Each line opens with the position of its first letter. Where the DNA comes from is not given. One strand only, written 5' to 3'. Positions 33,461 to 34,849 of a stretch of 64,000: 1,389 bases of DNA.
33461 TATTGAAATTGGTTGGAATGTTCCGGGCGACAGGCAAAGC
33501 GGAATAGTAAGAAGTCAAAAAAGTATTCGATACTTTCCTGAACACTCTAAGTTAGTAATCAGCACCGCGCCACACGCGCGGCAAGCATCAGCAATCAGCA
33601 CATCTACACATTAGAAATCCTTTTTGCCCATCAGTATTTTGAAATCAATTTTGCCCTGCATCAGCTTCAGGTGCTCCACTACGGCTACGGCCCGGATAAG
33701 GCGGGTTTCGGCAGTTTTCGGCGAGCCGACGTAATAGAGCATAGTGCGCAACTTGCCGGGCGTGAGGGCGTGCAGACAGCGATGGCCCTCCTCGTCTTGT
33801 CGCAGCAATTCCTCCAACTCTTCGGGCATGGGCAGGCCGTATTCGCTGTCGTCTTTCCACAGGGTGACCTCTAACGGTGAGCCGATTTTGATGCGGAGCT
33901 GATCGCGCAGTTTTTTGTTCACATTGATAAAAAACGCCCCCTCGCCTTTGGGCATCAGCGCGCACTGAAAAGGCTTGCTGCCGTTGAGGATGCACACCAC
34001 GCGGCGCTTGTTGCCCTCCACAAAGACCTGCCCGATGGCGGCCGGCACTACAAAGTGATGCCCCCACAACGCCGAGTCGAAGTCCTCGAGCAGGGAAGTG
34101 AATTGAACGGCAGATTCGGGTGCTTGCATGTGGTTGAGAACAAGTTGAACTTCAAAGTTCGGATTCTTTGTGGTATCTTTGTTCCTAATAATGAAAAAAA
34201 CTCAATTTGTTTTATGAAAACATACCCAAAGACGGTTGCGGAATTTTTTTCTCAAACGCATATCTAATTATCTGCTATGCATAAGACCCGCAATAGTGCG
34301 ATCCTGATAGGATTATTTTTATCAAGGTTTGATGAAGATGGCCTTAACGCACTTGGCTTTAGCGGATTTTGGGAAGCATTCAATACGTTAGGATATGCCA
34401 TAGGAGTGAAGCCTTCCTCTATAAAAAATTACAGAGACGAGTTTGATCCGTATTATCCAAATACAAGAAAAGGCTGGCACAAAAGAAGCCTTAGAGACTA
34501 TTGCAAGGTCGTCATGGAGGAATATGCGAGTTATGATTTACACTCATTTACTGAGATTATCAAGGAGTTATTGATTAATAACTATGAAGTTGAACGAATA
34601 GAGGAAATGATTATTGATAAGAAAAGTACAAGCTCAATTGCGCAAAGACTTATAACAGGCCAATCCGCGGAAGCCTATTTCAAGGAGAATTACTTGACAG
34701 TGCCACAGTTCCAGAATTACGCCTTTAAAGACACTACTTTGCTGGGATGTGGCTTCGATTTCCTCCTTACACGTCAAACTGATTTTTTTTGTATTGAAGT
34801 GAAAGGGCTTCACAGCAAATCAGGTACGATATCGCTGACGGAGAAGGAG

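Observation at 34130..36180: AT-rich 3-gene island (PD-(D/E)xK DUF3883-like nuclease – unknown – Vsr) without a methyltransferase: candidate undescribed defence/restriction-like module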

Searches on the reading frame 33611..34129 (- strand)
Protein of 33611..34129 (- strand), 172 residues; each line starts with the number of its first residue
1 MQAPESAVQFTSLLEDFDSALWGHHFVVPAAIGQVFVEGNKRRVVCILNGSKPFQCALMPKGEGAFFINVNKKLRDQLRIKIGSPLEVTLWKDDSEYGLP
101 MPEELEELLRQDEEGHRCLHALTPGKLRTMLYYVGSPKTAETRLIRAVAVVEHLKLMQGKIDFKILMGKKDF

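Call 3: search_protein_families(library=pfam, proteins=[window:33614-34129:-], max_evalue=1)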
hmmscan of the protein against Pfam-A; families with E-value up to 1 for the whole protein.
window:33614-34129:- (172 aa): 4 families
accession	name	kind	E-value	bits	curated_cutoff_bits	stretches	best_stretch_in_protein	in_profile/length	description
PF08922.17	DUF1905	-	5.5e-11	42.9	24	1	10-90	1-81/81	Domain of unknown function (DUF1905)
PF13376.11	OmdA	-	7.1e-10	39.1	25.6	1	100-155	3-58/60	Bacteriocin-protection, YdeI or OmpD-Associated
PF04014.23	MazE_antitoxin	-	0.15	12.5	24.7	1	72-89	14-31/48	Antidote-toxin recognition MazE, bacterial antitoxin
PF10262.15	Rdx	-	0.22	12.2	22.6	1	55-110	33-73/74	Rdx family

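Call 68: find_encoding_contigs(protein=window:33611-34129:-, flank=5000, max_places=10)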
Protein window:33611-34129:- (172 aa): 23 contigs read that carry it; 2 places shown.
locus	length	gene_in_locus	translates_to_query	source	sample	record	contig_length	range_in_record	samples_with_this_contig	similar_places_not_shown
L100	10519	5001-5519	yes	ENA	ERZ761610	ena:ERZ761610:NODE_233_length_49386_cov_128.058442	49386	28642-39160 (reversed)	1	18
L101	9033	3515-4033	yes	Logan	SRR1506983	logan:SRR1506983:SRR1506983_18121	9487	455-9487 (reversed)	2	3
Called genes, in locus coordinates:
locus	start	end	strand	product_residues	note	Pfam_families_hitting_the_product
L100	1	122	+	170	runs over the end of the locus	-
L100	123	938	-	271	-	PF01551:Peptidase_M23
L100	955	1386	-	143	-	-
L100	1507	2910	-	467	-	PF13649:Methyltransf_25 (faint), PF05958:tRNA_U5-meth_tr, PF05175:MTS (faint), PF13847:Methyltransf_31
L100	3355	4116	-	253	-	PF16280:DUF4928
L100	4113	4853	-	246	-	PF13020:NOV_C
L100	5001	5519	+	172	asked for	PF08922:DUF1905, PF13376:OmdA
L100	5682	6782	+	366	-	PF08239:SH3_3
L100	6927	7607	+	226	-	PF00440:TetR_N (weak)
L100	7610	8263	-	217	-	PF00027:cNMP_binding, PF00325:Crp (faint), PF13545:HTH_Crp_2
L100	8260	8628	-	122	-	PF06170:DUF983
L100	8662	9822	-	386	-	-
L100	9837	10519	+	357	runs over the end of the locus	PF09949:APP1_cat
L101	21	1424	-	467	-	PF13649:Methyltransf_25 (faint), PF05958:tRNA_U5-meth_tr, PF05175:MTS (faint), PF13847:Methyltransf_31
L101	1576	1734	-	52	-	-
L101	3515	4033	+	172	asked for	PF08922:DUF1905, PF13376:OmdA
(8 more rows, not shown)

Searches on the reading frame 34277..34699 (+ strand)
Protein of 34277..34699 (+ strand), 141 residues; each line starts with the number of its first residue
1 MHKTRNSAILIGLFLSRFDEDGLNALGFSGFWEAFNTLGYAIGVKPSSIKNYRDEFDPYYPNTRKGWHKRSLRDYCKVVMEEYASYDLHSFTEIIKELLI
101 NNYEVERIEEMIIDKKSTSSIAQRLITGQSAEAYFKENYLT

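Call 61: search_protein_representatives(protein=window:34277-34699:+)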
Query: 141 residues. Proteins with E-value up to 0.001 (for the whole library): 568; up to 1e-10: 276; up to 1e-30: 26. The best 150 are listed.
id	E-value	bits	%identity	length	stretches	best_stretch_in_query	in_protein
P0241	2.5e-43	163.8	58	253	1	3-139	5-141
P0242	3.0e-38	147.4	57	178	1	3-118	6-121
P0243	1.5e-37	145.1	49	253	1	5-139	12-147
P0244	4.6e-36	140.3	49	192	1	6-139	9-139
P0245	4.8e-36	140.2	49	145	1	4-139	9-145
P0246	5.6e-36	140.0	47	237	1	5-139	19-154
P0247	2.2e-35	138.1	39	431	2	9-106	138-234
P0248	2.5e-35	137.9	52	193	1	5-136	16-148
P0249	5.0e-35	136.9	49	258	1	5-137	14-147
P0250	1.2e-34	135.7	46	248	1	3-140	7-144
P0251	1.5e-34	135.4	51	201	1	4-136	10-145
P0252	1.5e-34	135.4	53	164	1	10-134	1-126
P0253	2.0e-34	135.0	56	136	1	4-132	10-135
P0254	3.2e-34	134.3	54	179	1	5-128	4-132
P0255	3.5e-33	131.0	51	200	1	9-135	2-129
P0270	1.9e-29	118.9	44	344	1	3-137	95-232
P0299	1.9e-23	99.5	33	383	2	3-138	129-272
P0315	1.6e-20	90.0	47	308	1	6-101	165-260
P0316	2.8e-20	89.2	45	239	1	5-107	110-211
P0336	2.1e-17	79.9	40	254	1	8-108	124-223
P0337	2.3e-17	79.8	36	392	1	4-138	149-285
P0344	6.9e-17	78.2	41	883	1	3-102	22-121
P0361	3.1e-16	76.1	39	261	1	8-110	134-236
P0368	1.4e-15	74.0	42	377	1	8-102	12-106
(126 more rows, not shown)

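Call 62: search_protein_families(library=pfam, proteins=[P0316, P0336, P0247, P0299, P0337, P0344, P0368, P0315, P0270, P0361], max_evalue=0.01)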
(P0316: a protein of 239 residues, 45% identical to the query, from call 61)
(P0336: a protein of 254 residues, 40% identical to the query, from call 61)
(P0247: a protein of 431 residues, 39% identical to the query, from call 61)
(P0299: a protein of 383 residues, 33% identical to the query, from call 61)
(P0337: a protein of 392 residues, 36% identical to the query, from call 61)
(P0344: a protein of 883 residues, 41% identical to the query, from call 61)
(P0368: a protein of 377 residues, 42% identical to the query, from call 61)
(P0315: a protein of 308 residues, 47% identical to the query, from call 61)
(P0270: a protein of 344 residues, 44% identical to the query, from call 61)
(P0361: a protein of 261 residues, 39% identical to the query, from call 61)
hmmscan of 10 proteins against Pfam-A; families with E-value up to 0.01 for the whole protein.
P0316 (239 aa): 0 families

P0336 (254 aa): 0 families

P0247 (431 aa): 0 families

P0299 (383 aa): 1 family
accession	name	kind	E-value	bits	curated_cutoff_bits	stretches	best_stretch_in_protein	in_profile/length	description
PF13020.12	NOV_C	-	2.4e-13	50.4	22.1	1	266-352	2-90/91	Protein NO VEIN, C-terminal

P0337 (392 aa): 1 family
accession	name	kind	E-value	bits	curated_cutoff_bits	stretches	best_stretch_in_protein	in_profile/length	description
PF13020.12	NOV_C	-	1.2e-07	32.2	22.1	1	279-358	2-87/91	Protein NO VEIN, C-terminal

P0344 (883 aa): 1 family
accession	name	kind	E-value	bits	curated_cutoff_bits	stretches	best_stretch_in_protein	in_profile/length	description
PF07728.20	AAA_5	-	6.2e-12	46.1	22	1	567-740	3-138/139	AAA domain (dynein-related subfamily)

P0368 (377 aa): 0 families

P0315 (308 aa): 1 family
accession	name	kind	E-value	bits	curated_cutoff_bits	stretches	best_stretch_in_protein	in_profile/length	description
PF13936.12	HTH_38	-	0.0065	16.6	27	0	194-209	23-38/44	Helix-turn-helix domain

P0270 (344 aa): 2 families
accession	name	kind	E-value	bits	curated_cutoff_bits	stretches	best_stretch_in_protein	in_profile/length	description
PF13020.12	NOV_C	-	5e-09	36.6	22.1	1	247-311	24-86/91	Protein NO VEIN, C-terminal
PF01075.23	Glyco_transf_9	-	6.6e-08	32.6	22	1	2-50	181-229/247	Glycosyltransferase family 9 (heptosyltransferase)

P0361 (261 aa): 1 family
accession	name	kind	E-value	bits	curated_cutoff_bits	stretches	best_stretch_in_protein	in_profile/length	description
PF24235.1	RHG29_45_N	-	0.0088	16.7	27.7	0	201-235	27-61/108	Rho GTPase-activating protein 29/45 N-terminal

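Call 63: search_protein_families(library=padloc, proteins=[P0344, P0368, P0247, P0316, P0336, P0315], max_evalue=0.01)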
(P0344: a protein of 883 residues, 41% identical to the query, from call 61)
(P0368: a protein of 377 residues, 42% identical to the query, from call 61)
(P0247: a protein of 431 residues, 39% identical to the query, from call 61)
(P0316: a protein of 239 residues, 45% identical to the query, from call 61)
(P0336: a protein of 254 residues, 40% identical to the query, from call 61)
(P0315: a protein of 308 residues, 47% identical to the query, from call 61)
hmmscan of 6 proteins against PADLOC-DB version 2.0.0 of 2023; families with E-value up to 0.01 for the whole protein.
P0344 (883 aa): 5 families
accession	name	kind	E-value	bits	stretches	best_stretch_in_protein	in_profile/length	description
PDLC03448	REase_II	-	1.4e-116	388.7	2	622-876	597-854/857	Type II restriction enzyme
PDLC03547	REase_II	-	5.2e-51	171.9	1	548-877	249-574/585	Type II restriction enzyme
PDLC04806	PDC-S02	-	5.5e-07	27.2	1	396-509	15-130/324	-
PDLC04819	PDC-S02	-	1.1e-06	26.1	1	395-507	16-127/334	-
PDLC04815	PDC-S02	-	0.0072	13.7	0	401-500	20-117/346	-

P0368 (377 aa): 0 families

P0247 (431 aa): 0 families

P0316 (239 aa): 0 families

P0336 (254 aa): 0 families

P0315 (308 aa): 0 families

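Call 70: find_encoding_contigs(protein=P0344, flank=6000, max_places=3)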
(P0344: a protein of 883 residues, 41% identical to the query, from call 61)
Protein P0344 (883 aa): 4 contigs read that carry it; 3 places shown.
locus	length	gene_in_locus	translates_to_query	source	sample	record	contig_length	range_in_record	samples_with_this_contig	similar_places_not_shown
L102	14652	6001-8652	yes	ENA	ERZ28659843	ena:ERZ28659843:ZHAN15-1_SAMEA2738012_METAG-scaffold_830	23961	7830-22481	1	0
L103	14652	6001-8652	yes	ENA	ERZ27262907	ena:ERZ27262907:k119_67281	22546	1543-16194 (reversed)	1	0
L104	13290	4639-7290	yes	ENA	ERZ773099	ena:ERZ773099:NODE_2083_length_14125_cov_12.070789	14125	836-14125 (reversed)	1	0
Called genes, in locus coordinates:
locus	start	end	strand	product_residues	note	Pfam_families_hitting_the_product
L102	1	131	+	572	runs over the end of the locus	PF00664:ABC_membrane, PF13304:AAA_21 (faint), PF00005:ABC_tran, PF02463:SMC_N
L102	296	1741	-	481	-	PF17767:NAPRTase_N, PF02749:QRPTase_N (faint), PF04095:NAPRTase (weak), PF17956:NAPRTase_C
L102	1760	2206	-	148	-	-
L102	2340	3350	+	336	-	PF00849:PseudoU_synth_2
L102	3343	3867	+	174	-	PF10502:Peptidase_S26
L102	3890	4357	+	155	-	PF01668:SmpB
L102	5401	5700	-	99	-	-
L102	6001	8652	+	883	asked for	PF07728:AAA_5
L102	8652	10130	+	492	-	PF09563:RE_LlaJI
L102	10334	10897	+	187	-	PF27735:2-thiour_desulf_put (faint)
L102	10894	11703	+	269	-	PF13531:SBP_bac_11 (faint), PF00497:SBP_bac_3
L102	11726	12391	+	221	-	PF00528:BPD_transp_1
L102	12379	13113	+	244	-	PF02463:SMC_N (weak), PF00005:ABC_tran, PF13166:AAA_13 (faint), PF13304:AAA_21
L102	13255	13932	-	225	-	-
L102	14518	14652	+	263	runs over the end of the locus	PF06772:LtrA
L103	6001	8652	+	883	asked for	PF07728:AAA_5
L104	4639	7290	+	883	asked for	PF07728:AAA_5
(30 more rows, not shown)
